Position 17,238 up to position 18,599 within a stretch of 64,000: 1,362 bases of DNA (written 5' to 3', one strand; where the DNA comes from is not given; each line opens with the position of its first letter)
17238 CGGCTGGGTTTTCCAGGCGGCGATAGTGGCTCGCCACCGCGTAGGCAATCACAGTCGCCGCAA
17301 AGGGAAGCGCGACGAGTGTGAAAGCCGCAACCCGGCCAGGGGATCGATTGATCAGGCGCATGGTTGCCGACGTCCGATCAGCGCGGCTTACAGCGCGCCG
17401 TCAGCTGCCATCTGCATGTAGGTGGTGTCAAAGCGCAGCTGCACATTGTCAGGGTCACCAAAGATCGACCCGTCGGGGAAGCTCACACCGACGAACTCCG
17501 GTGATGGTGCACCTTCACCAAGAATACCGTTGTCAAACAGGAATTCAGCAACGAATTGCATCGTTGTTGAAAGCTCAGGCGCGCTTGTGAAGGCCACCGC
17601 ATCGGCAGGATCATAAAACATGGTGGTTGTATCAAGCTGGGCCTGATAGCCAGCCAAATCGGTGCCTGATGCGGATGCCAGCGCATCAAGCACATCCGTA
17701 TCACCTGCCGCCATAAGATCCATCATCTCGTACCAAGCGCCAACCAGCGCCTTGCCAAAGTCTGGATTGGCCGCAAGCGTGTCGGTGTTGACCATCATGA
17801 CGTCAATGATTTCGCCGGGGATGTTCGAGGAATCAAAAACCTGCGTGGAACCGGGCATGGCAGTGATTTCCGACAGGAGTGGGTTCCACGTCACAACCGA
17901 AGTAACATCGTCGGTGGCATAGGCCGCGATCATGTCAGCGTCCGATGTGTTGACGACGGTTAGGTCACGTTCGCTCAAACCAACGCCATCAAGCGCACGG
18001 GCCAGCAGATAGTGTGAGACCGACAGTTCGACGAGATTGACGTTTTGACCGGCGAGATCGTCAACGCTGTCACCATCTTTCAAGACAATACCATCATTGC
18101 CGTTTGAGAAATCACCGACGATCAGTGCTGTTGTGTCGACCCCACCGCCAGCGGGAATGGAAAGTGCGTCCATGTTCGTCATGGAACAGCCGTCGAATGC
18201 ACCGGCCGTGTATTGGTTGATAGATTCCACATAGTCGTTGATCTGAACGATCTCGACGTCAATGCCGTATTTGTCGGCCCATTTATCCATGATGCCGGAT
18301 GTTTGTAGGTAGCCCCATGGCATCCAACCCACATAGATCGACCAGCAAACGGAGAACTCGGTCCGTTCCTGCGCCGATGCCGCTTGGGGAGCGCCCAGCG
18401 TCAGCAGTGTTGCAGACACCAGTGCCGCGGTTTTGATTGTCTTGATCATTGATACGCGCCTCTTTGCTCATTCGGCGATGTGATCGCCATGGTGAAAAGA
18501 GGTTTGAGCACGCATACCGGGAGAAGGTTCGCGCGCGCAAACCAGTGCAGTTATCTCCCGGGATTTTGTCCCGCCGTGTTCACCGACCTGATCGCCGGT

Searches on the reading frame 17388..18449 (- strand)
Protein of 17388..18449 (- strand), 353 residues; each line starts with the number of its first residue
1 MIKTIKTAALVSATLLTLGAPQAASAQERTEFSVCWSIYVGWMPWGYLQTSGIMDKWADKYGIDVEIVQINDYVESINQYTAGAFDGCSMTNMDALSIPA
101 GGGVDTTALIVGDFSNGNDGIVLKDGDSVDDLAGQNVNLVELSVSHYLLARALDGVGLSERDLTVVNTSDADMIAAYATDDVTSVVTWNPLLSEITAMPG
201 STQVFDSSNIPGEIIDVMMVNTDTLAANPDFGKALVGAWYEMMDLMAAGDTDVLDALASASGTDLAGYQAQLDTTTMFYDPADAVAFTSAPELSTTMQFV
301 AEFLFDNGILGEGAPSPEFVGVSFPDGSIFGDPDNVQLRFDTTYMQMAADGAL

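Call 6: search_protein_families(library=ncbifam, proteins=[window:17388-18449:-])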
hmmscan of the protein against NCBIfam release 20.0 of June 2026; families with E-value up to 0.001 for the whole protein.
window:17388-18449:- (353 aa): 6 families
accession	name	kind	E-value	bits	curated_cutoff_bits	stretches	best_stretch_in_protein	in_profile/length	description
TIGR03427.1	ABC_peri_uca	equivalog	2.3e-165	549.6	333.9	1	30-353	2-328/328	putative urea ABC transporter substrate-binding protein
TIGR01728.1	SsuA_fam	subfamily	6.8e-24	84.6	163.5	1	55-314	20-278/290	aliphatic sulfonate ABC transporter substrate-binding protein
TIGR01729.1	taurine_ABC_bnd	equivalog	8.4e-12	45.1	304.25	1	104-239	67-206/300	taurine ABC transporter substrate-binding protein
NF008588.0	PRK11553.1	subfamily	2.1e-08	33.5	299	1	128-264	123-258/319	aliphatic sulfonate ABC transporter substrate-binding protein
NF008553.0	PRK11480.1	equivalog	3.7e-07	29.6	490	1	110-235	98-224/320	taurine ABC transporter substrate-binding protein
TIGR00363.1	TIGR00363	subfamily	0.00068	19.3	228.85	0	37-90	19-73/258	MetQ/NlpA family lipoprotein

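Call 7: search_protein_families(library=pfam, proteins=[window:17388-18449:-])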
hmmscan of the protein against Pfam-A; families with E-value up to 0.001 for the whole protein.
window:17388-18449:- (353 aa): 2 families
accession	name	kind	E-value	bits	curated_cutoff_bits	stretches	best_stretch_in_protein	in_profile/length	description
PF09084.16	NMT1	-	7.1e-09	36.3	20.5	1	60-239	18-202/216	NMT1/THI5 like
PF13379.11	NMT1_2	-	2.1e-06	28.2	24.7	1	54-247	26-239/252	NMT1-like family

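Call 11: find_related_loci(query=window:17388-18449:-, collection=genome_contigs, flank=6000)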
Query window:17388-18449:- (353 aa) in genome_contigs; peptide patterns used: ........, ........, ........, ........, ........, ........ (x = any residue, [..] = any of these).
600 stretches matched a pattern (row limit reached: there are more); 590 encode a relative of the query (tblastn E <= 1e-3); the best 80 are kept; 80 distinct loci.
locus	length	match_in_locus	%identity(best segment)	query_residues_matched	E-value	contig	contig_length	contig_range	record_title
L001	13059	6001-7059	88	1-353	0e+0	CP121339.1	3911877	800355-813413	MAG: Cohaesibacter sp. isolate NCC532_bact_3450 chromosome, complete genome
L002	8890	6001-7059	85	1-353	0e+0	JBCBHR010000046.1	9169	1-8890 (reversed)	MAG: Pseudomonadota bacterium isolate J06621_13 NODE_46_length_9169_cov_4.875825, whole genome shotgun sequence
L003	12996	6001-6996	83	25-353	0e+0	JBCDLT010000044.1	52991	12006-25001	MAG: Pseudomonadota bacterium isolate P01_H01_bin.91 k141_2830738_length_52991_cov_100.2015, whole genome shotgun sequen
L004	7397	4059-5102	78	5-353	0e+0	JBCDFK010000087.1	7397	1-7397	MAG: Pseudomonadota bacterium isolate P01_H01_bin.107 k141_3136094_length_7397_cov_7.0000, whole genome shotgun sequence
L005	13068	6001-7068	75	1-353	4e-179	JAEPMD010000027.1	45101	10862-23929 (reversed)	MAG: Rhizobiaceae bacterium isolate HCUG1432-10 NODE_27_length_45101_cov_5.698494, whole genome shotgun sequence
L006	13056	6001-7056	75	1-353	3e-178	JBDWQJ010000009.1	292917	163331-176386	MAG: Lentilitoribacter sp. isolate AQ.60.F.B1_47_80 AQ_60_F_B1_47_80_000000000009, whole genome shotgun sequence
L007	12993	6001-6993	79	23-353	2e-177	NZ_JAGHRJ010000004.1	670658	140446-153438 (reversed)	Labrenzia sp. R4_2 NODE_4_length_670658_cov_47.701383, whole genome shotgun sequence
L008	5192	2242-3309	74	1-353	1e-180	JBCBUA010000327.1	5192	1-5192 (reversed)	MAG: Pseudomonadota bacterium isolate J06639_5 NODE_327_length_5192_cov_8.909482, whole genome shotgun sequence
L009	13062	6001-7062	74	1-353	1e-176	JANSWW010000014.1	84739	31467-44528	MAG: Alphaproteobacteria bacterium isolate bin.9 k141_537830_length_84739_cov_28.4928, whole genome shotgun sequence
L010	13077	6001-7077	75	1-353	4e-176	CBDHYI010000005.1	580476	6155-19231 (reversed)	MAG: Stappiaceae bacterium isolate fb56daa3-9710-4bfe-ab96-b87dcd9e1b67 genome assembly, contig: contig_5, whole genome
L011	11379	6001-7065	76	2-353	1e-175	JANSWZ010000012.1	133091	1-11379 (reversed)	MAG: Alphaproteobacteria bacterium isolate bin.12 k141_763298_length_133091_cov_78.0094, whole genome shotgun sequence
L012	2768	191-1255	75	1-353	0e+0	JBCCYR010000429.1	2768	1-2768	MAG: Pseudomonadota bacterium isolate P01_F01_bin.16 k141_933890_length_2768_cov_11.0000, whole genome shotgun sequence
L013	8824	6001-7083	75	2-353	5e-175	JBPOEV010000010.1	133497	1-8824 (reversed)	MAG: Alphaproteobacteria bacterium isolate MAG_63 MAG_63_10, whole genome shotgun sequence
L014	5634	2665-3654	75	24-353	6e-177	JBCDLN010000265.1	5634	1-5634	MAG: Pseudomonadota bacterium isolate P01_H01_bin.86 k141_726870_length_5634_cov_28.9601, whole genome shotgun sequence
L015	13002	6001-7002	79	23-353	1e-174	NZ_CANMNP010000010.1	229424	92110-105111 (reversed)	Uncultured Roseibium sp. isolate 4-649-3Z.fasta NODE_10, whole genome shotgun sequence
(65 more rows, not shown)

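Call 53: find_encoding_contigs(protein=window:17388-18449:-, flank=2000, max_places=3)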
Protein window:17388-18449:- (353 aa): 1 contig read that carries it; 1 place shown.
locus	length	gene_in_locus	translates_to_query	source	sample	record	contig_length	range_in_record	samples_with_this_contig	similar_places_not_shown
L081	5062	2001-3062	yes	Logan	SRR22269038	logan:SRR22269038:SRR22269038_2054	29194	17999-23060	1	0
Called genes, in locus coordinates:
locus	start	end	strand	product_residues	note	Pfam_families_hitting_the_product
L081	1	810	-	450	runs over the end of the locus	PF01547:SBP_bac_1, PF13416:SBP_bac_8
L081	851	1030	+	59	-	-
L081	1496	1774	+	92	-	-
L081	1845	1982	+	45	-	-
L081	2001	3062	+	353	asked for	PF13379:NMT1_2 (weak), PF09084:NMT1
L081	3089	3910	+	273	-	PF00528:BPD_transp_1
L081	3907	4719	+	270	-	PF00005:ABC_tran, PF13304:AAA_21 (faint)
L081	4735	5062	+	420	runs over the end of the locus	PF00491:Arginase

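Call 75: search_solved_structures(query=window:17388-18449:-, max_evalue=0.00001)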
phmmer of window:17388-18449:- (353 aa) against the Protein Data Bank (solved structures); distinct sequences matched with E-value up to 0.00001: 1.
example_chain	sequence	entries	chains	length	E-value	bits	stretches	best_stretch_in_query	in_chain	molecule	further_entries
6ssy_A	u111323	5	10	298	9.7e-06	28.1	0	97-237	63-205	Taurine-binding periplasmic protein | Taurine ABC transporter substrate-binding protein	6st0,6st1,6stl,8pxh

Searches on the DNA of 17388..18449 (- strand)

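Call 69: search_rna_families(sources=[L001, L004, L007, L011, L014, L027, L037, L051, L060, L069, L076], threshold=gathering)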
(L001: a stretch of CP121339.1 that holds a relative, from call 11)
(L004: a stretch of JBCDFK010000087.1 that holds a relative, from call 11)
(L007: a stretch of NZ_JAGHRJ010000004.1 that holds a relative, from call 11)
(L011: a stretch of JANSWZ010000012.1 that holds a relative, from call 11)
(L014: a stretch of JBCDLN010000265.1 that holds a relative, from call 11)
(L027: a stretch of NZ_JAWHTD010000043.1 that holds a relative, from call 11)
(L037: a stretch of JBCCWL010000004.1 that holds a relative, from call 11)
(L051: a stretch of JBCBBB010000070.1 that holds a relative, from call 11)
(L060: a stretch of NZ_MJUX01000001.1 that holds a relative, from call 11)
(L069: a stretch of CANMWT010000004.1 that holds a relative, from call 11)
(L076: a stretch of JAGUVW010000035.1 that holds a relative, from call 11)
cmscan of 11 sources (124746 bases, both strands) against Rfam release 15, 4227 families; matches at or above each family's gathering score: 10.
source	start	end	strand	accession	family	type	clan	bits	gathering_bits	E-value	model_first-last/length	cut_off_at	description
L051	5729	5843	+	RF00442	Guanidine-I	Cis-reg; riboswitch;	-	91.1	63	8e-15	1-107/107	no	Guanidine-I riboswitch aptamer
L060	5669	5771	+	RF00442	Guanidine-I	Cis-reg; riboswitch;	-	86.2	63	1e-13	1-107/107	no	Guanidine-I riboswitch aptamer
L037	5818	5922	+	RF00442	Guanidine-I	Cis-reg; riboswitch;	-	84.5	63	2.4e-13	1-107/107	no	Guanidine-I riboswitch aptamer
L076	5825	5938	+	RF00442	Guanidine-I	Cis-reg; riboswitch;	-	83.5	63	4.1e-13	1-107/107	no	Guanidine-I riboswitch aptamer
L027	5729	5842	+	RF00442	Guanidine-I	Cis-reg; riboswitch;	-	82.8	63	5.8e-13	1-107/107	no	Guanidine-I riboswitch aptamer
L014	2402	2513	+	RF00442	Guanidine-I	Cis-reg; riboswitch;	-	80.2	63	2.2e-12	1-107/107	no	Guanidine-I riboswitch aptamer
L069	5738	5846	+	RF00442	Guanidine-I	Cis-reg; riboswitch;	-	78.4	63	5.6e-12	1-107/107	no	Guanidine-I riboswitch aptamer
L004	3843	3943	+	RF00442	Guanidine-I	Cis-reg; riboswitch;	-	77.7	63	7.9e-12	1-107/107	no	Guanidine-I riboswitch aptamer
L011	5781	5894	+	RF00442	Guanidine-I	Cis-reg; riboswitch;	-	77.3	63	9.7e-12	1-107/107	no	Guanidine-I riboswitch aptamer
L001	5778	5888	+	RF00442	Guanidine-I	Cis-reg; riboswitch;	-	72.9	63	9.6e-11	1-107/107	no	Guanidine-I riboswitch aptamer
